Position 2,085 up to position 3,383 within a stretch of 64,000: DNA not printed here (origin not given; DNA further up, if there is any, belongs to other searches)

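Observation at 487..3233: Co-directional pair: TPR-like SEC-C-motif protein followed by a GHKL (MORC/Hsp90-like) ATPase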

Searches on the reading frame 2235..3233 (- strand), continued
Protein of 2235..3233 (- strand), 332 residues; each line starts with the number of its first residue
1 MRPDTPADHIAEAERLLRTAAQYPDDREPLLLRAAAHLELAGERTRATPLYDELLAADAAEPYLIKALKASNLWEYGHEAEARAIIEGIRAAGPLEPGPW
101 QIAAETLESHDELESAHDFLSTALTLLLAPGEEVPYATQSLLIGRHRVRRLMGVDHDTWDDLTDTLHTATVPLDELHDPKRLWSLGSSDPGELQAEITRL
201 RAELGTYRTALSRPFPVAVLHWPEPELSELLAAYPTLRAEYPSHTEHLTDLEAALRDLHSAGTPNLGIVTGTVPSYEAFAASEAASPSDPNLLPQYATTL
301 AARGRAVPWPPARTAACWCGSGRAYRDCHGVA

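Call 86: fold_search(model_id=the predicted structure, library=pdb)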
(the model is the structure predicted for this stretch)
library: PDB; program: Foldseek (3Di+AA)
matches with E <= 10: 1138; with E <= 0.001: 0
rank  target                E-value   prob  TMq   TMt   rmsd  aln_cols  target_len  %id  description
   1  3asf_A                2.4e-02  1.00  0.24  0.40   5.7       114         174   19  MamA MSR-1 C2 (released 2011-07-20)
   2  3asg_B                2.4e-02  1.00  0.24  0.40   5.5       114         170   19  MamA D159K mutant 2 (released 2011-07-20)
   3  4xi0_D                2.4e-02  1.00  0.23  0.38  10.0       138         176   17  MamA 41-end from Desulfovibrio magneticus RS-1 (released 2015-08-19)
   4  4xi0_F                2.9e-02  1.00  0.23  0.37   9.0       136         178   17  MamA 41-end from Desulfovibrio magneticus RS-1 (released 2015-08-19)
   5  5lfl_B                3.0e-02  1.00  0.28  0.44   6.7       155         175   19  MamA RS-1 ArsTM double mutant (released 2017-08-02)
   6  4xi0_A                3.3e-02  1.00  0.23  0.37  10.0       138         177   17  MamA 41-end from Desulfovibrio magneticus RS-1 (released 2015-08-19)
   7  6q6g_J                3.7e-02  1.00  0.27  0.19   6.0       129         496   15  Cryo-EM structure of the APC/C-Cdc20-Cdk2-cyclinA2-Cks2 complex, the D1 box class (released 2019-09-11)
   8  5fzq_B                4.0e-02  1.00  0.25  0.65   3.8       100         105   18  Designed TPR Protein M4N (released 2016-10-12)
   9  5fzq_A                4.0e-02  1.00  0.25  0.63   3.6       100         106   18  Designed TPR Protein M4N (released 2016-10-12)
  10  5lfl_D                4.0e-02  1.00  0.27  0.43  10.2       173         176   18  MamA RS-1 ArsTM double mutant (released 2017-08-02)
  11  5nlg                  4.5e-02  1.00  0.32  0.37   5.8       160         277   13  RRP5 C-terminal domain (released 2018-08-29)
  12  8fwd_1                4.5e-02  1.00  0.26  0.51   5.8       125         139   18  Fast and versatile sequence- independent protein docking for nanomaterials design using RPXDock (released 2023-05-10)
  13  5lfl_F                4.7e-02  1.00  0.28  0.44   6.7       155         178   19  MamA RS-1 ArsTM double mutant (released 2017-08-02)
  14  4xi0_B                5.4e-02  1.00  0.23  0.38  10.0       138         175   17  MamA 41-end from Desulfovibrio magneticus RS-1 (released 2015-08-19)
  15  8ara_C                5.7e-02  1.00  0.23  0.53   5.5       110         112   20  Heterologous Complex of Aeromonas hydrophila Type III secretion substrate AscX with Yersinia enterocolitica chaperone  (released 2023-04-26)
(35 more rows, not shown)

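Call 95: search_protein_families(library=padloc, proteins=[L086:11151-14288:+], max_evalue=0.00001)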
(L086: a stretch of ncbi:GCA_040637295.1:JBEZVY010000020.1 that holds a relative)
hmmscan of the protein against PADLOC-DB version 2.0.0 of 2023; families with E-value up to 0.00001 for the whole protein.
L086:11151-14288:+ (1045 aa): 14 families
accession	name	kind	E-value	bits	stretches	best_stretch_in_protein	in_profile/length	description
PDLC03659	mREase_IV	-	0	1539.7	1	102-1042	1-941/945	Type IV methyl-directed restriction enzyme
PDLC03658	mREase_IV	-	3.4e-72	241.5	1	144-673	47-565/953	Type IV methyl-directed restriction enzyme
PDLC02707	PbeA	-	9e-31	105.1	2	192-509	108-453/672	PbeA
PDLC02704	PbeA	-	1.2e-24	84.8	2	580-673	558-651/682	PbeA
PDLC03049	REase_I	-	3.9e-20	69.4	1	333-665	180-538/807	Type I restriction enzyme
PDLC03047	REase_I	-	3.8e-16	56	1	339-480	362-500/1107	Type I restriction enzyme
PDLC02705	PbeA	-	1.2e-15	54.7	1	554-686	520-657/691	PbeA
PDLC02706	PbeA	-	1.5e-13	48.3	1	596-684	602-689/722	PbeA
PDLC01439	typeIV_DinG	-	5.3e-09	33.3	0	317-389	13-77/575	CAS-IV-A; associated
PDLC03042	REase_I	-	1.2e-08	30.9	1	312-448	439-580/1170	Type I restriction enzyme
PDLC02703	PbeA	-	8.8e-07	25.9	0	438-511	369-446/626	PbeA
PDLC03922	MkoB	-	1.6e-06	25.7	1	149-258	325-431/610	-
PDLC02865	DpdF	-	6.8e-06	21.9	1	548-676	966-1093/1499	DpdF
PDLC02870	DpdF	-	8.4e-06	22.5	0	536-655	206-322/534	DpdF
